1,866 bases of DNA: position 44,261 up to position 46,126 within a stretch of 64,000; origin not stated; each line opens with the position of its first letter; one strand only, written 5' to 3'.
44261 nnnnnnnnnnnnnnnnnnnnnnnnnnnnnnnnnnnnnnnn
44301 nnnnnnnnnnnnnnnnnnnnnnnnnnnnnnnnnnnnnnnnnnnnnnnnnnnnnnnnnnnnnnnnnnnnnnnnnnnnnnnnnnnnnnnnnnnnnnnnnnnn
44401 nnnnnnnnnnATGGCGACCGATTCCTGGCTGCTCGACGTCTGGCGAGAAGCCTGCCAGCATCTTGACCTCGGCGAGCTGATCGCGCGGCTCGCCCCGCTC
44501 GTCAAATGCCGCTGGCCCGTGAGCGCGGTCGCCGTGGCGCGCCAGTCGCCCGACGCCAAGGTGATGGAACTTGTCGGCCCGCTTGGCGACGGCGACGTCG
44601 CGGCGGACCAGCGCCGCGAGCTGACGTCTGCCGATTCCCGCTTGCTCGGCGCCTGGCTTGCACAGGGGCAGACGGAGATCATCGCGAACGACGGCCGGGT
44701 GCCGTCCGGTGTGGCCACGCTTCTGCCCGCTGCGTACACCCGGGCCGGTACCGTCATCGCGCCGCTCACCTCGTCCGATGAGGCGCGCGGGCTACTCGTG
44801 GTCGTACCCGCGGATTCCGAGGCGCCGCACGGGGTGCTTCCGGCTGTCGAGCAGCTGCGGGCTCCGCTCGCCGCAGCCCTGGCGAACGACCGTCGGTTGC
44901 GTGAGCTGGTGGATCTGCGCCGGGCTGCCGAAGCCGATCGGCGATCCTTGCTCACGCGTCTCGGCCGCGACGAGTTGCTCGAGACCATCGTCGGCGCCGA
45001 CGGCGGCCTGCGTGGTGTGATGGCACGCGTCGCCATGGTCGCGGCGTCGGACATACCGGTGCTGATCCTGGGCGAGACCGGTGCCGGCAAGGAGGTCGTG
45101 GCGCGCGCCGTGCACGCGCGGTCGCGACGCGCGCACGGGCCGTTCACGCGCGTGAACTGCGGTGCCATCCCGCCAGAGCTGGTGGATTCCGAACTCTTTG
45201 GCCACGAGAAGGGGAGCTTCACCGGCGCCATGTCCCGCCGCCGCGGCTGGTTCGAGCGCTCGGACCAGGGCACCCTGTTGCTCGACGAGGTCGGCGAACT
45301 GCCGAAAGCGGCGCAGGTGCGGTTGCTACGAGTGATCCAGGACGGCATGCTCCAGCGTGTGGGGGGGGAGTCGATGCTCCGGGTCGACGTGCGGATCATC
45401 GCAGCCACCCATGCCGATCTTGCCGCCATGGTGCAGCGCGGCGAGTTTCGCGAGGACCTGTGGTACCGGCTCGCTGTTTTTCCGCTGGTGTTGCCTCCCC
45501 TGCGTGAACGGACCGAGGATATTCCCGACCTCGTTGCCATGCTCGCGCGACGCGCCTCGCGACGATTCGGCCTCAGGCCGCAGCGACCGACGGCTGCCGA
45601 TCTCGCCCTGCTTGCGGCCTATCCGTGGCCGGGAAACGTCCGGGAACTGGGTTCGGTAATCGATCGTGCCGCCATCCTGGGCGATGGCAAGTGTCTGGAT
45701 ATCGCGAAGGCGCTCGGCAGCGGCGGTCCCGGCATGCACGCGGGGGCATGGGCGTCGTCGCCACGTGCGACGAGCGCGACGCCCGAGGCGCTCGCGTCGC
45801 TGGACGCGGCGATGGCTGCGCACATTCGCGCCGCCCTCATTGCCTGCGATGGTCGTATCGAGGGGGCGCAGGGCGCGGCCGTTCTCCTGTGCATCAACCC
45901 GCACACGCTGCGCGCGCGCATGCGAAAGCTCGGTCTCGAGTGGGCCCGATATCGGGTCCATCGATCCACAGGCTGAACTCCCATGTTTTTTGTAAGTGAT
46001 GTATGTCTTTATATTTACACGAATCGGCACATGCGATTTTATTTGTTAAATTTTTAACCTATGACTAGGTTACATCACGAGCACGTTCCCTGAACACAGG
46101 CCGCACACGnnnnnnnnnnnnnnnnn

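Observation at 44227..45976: Sulfate ABC transporter operon apparently under sigma-54 / GAF-EBP control, with an 18-bp perfect palindrome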

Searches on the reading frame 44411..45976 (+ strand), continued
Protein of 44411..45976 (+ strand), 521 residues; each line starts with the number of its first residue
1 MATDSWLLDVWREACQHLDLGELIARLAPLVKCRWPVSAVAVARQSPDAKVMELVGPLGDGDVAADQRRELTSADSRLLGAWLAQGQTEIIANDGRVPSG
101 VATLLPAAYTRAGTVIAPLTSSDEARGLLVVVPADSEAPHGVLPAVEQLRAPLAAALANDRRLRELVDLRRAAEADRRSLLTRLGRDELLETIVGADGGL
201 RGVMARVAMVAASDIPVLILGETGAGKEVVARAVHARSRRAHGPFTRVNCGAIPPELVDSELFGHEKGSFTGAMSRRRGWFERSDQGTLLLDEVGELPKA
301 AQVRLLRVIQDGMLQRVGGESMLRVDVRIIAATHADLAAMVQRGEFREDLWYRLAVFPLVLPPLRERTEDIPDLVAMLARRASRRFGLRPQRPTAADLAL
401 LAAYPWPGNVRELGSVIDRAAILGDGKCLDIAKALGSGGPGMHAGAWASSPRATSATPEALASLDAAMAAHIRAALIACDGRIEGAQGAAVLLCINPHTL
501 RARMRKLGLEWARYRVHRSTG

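Call 16: find_encoding_contigs(protein=P0007, flank=8000, max_places=3)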
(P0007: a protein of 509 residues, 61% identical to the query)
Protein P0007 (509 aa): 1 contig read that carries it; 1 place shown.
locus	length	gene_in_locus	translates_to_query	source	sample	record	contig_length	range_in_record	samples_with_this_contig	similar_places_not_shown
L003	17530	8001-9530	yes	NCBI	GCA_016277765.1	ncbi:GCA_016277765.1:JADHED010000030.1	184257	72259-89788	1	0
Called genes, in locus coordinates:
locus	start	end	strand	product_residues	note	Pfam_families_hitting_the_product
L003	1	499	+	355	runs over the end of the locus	PF12801:Fer4_5, PF13237:Fer4_10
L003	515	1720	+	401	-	PF04282:DUF438, PF01814:Hemerythrin, PF13596:PAS_10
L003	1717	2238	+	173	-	PF08984:DUF1858, PF10006:DUF2249 (faint)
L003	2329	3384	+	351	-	PF00195:Chal_sti_synt_N, PF08392:FAE1_CUT1_RppA, PF02797:Chal_sti_synt_C, PF08541:ACP_syn_III_C (weak)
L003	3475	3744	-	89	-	PF00076:RRM_1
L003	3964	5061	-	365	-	PF02463:SMC_N (faint), PF00005:ABC_tran, PF13304:AAA_21 (faint), PF08402:TOBE_2 (faint), PF17850:CysA_C_terminal, PF12857:TOBE_3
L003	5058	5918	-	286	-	PF00528:BPD_transp_1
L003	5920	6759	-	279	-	PF00528:BPD_transp_1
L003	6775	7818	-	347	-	PF01547:SBP_bac_1, PF13416:SBP_bac_8 (weak), PF13531:SBP_bac_11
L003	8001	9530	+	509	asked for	PF00158:Sigma54_activat, PF14532:Sigma54_activ_2, PF25601:AAA_lid_14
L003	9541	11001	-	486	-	PF07995:GSDH, PF13860:FlgD_ig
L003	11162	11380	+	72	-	-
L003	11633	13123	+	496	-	PF14522:Cytochrome_C7 (faint), PF14537:Cytochrom_c3_2 (faint), PF02335:Cytochrom_C552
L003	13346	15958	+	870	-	PF02085:Cytochrom_CIII (faint), PF09699:Paired_CXXCH_1 (faint), PF14522:Cytochrome_C7 (faint), PF14537:Cytochrom_c3_2 (faint), PF22113:Mtrc-MtrF_II-IV_dom (faint), PF01292:Ni_hydr_CYTB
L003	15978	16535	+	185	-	PF14522:Cytochrome_C7 (faint), PF22113:Mtrc-MtrF_II-IV_dom (weak), PF09699:Paired_CXXCH_1 (faint), PF13435:Cytochrome_C554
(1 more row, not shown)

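Call 19: find_encoding_contigs(protein=P0018, flank=7000, max_places=2)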
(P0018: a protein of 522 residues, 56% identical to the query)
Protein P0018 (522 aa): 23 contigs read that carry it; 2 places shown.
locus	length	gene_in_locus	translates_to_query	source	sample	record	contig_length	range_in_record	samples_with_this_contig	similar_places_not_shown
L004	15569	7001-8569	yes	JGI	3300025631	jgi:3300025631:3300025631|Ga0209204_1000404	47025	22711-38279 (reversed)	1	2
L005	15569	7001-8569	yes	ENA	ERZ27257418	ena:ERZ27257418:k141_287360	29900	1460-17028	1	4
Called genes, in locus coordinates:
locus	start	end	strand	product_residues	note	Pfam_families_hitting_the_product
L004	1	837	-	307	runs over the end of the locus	PF08668:HDOD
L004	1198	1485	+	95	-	-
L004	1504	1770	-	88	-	-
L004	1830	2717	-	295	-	PF07963:N_methyl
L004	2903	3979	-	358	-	PF02463:SMC_N (weak), PF00005:ABC_tran, PF13304:AAA_21 (faint), PF08402:TOBE_2 (weak), PF12857:TOBE_3, PF03459:TOBE (weak)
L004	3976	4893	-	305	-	PF00528:BPD_transp_1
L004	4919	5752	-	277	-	PF00528:BPD_transp_1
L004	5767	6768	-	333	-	PF01547:SBP_bac_1, PF13531:SBP_bac_11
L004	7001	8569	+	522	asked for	PF00158:Sigma54_activat, PF14532:Sigma54_activ_2, PF07728:AAA_5 (weak), PF25601:AAA_lid_14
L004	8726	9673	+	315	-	-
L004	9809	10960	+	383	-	PF05222:AlaDh_PNT_N, PF02826:2-Hacid_dh_C (faint), PF01262:AlaDh_PNT_C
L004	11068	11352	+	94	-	PF12769:PNTB_4TM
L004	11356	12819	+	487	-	PF02233:PNTB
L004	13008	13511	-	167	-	PF00383:dCMP_cyt_deam_1, PF14437:MafB19-deam, PF14439:Bd3614-deam (weak)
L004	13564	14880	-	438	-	PF22725:GFO_IDH_MocA_C3 (faint), PF01408:GFO_IDH_MocA, PF19051:GFO_IDH_MocA_C2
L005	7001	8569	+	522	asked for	PF00158:Sigma54_activat, PF14532:Sigma54_activ_2, PF07728:AAA_5 (weak), PF25601:AAA_lid_14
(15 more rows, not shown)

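Call 20: find_encoding_contigs(protein=P0037, flank=7000, max_places=2)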
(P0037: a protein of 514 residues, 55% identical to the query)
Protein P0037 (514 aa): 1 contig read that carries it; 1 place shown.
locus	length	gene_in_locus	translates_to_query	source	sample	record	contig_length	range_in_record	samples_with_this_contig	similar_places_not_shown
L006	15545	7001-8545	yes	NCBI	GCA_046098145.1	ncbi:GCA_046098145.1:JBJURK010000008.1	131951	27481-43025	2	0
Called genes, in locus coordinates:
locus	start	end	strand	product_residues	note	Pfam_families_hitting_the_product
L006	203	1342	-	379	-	PF00696:AA_kinase, PF01472:PUA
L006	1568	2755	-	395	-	PF01018:GTP1_OBG, PF01926:MMR_HSR1, PF02421:FeoB_N, PF03308:MeaB (faint)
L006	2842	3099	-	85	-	PF01016:Ribosomal_L27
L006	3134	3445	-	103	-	PF00829:Ribosomal_L21p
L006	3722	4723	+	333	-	PF00348:polyprenyl_synt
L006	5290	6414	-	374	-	PF04230:PS_pyruv_trans (faint)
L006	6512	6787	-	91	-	-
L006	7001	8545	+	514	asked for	PF00158:Sigma54_activat, PF14532:Sigma54_activ_2, PF25601:AAA_lid_14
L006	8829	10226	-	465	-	PF00083:Sugar_tr, PF07690:MFS_1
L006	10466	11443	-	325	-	PF00126:HTH_1, PF03466:LysR_substrate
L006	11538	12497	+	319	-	PF00892:EamA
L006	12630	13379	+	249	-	PF00392:GntR, PF07729:FCD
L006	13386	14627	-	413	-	PF04389:Peptidase_M28 (weak), PF01546:Peptidase_M20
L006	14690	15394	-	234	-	PF06267:DUF1028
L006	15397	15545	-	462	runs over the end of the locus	PF02667:SCFA_trans (faint), PF03606:DcuC, PF03806:ABG_transport (weak)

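Call 21: find_encoding_contigs(protein=P0066, flank=7000, max_places=2)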
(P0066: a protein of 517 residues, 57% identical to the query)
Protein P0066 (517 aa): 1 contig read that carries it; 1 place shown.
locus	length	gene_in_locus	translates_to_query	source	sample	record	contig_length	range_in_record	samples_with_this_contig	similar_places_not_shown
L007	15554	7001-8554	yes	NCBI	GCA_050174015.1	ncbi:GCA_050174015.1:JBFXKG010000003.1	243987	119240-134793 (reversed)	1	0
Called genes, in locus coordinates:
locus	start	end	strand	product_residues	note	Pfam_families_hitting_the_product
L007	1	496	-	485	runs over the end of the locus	PF02321:OEP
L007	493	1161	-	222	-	PF00440:TetR_N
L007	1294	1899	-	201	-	PF00440:TetR_N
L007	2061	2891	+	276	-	PF13646:HEAT_2 (weak)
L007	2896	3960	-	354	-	PF02463:SMC_N (weak), PF00005:ABC_tran, PF13304:AAA_21 (faint), PF08402:TOBE_2 (faint), PF17850:CysA_C_terminal, PF12857:TOBE_3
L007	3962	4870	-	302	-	PF00528:BPD_transp_1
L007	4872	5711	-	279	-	PF00528:BPD_transp_1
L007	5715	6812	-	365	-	PF01547:SBP_bac_1, PF13531:SBP_bac_11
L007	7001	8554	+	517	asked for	PF00158:Sigma54_activat, PF14532:Sigma54_activ_2, PF25601:AAA_lid_14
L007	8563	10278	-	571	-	PF01571:GCV_T (weak), PF08669:GCV_T_C (weak), PF13424:TPR_12 (faint), PF13428:TPR_14 (faint), PF00515:TPR_1 (faint), PF07719:TPR_2 (faint), PF13432:TPR_16 (weak), PF14559:TPR_19 (weak), +5 more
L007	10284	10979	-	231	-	PF01521:Fe-S_biosyn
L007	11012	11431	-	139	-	PF06491:Disulph_isomer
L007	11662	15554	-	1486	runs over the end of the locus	PF07705:CARDB (weak), PF13860:FlgD_ig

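Call 49: list_cluster_members(proteins=[P0001])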
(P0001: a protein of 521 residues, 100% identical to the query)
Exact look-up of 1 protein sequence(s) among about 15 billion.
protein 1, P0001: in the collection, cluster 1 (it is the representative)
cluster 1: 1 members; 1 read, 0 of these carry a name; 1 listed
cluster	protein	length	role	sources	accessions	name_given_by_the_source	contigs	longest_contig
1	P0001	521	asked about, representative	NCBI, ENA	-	-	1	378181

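Call 53: search_solved_structures(query=window:44411-45973:+, max_evalue=1e-20)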
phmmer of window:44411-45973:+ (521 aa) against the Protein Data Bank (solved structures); distinct sequences matched with E-value up to 1e-20: 35.
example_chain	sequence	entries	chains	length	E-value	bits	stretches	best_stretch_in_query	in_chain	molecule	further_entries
9qq6_C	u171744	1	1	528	8.7e-75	255.7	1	127-436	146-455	Nif-specific regulatory protein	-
6iy8_A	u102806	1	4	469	9.7e-72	245.6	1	160-426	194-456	Positive regulator CapR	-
8pb9_D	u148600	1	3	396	2e-71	244.6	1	102-424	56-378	Transcriptional regulator FleQ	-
8p53_C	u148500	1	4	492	5.1e-71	243.2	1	103-424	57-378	Transcriptional regulator FleQ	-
5exp_A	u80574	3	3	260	1.6e-70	241.6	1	188-424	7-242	Transcriptional regulator FleQ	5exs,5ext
7ejw_C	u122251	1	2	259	2e-70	241.3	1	189-424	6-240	Transcriptional regulator FleQ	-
6j7e_A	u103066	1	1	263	2.1e-70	241.2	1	189-424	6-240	Nitrogen assimilation regulatory protein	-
5exx_A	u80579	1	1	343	3.3e-70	240.6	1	188-424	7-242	Transcriptional regulator FleQ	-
26jl_A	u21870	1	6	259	6.2e-70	239.6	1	193-431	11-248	Flagellar regulatory protein A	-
6jdi_A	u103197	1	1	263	1.9e-69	238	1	189-424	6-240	Nitrogen assimilation regulatory protein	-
6jdl_A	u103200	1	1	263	5.2e-69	236.6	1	189-424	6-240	Nitrogen assimilation regulatory protein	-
4ly6_A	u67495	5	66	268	1.9e-67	231.5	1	185-431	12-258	Transcriptional regulator (NtrC family)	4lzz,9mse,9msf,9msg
1ny6_A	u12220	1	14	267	1.9e-67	231.5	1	185-431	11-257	transcriptional regulator (NtrC family)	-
4l4u_A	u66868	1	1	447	2.2e-67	231.2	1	179-431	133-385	Transcriptional regulator (NtrC family)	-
1ny5_A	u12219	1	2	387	2.3e-67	231.2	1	179-431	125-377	transcriptional regulator (NtrC family)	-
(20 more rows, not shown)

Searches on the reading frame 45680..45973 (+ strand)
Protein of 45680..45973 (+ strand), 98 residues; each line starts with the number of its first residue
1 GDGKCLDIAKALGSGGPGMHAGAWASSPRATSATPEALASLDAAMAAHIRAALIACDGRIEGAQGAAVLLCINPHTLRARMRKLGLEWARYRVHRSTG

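Call 52: search_protein_families(library=pfam, proteins=[window:45680-45973:+], max_evalue=10)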
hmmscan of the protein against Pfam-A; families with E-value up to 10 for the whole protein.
seq(98 aa): 1 family
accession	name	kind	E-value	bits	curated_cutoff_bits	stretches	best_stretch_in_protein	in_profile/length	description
PF02954.25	HTH_8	-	0.012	15.8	22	1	48-84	9-42/42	Bacterial regulatory protein, Fis family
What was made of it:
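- On Bacterial enhancer-binding proteins (sigma-54 activators): HTH_8 E=0.012, 15.8 bits, below the cut-off of 22 (call 52).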
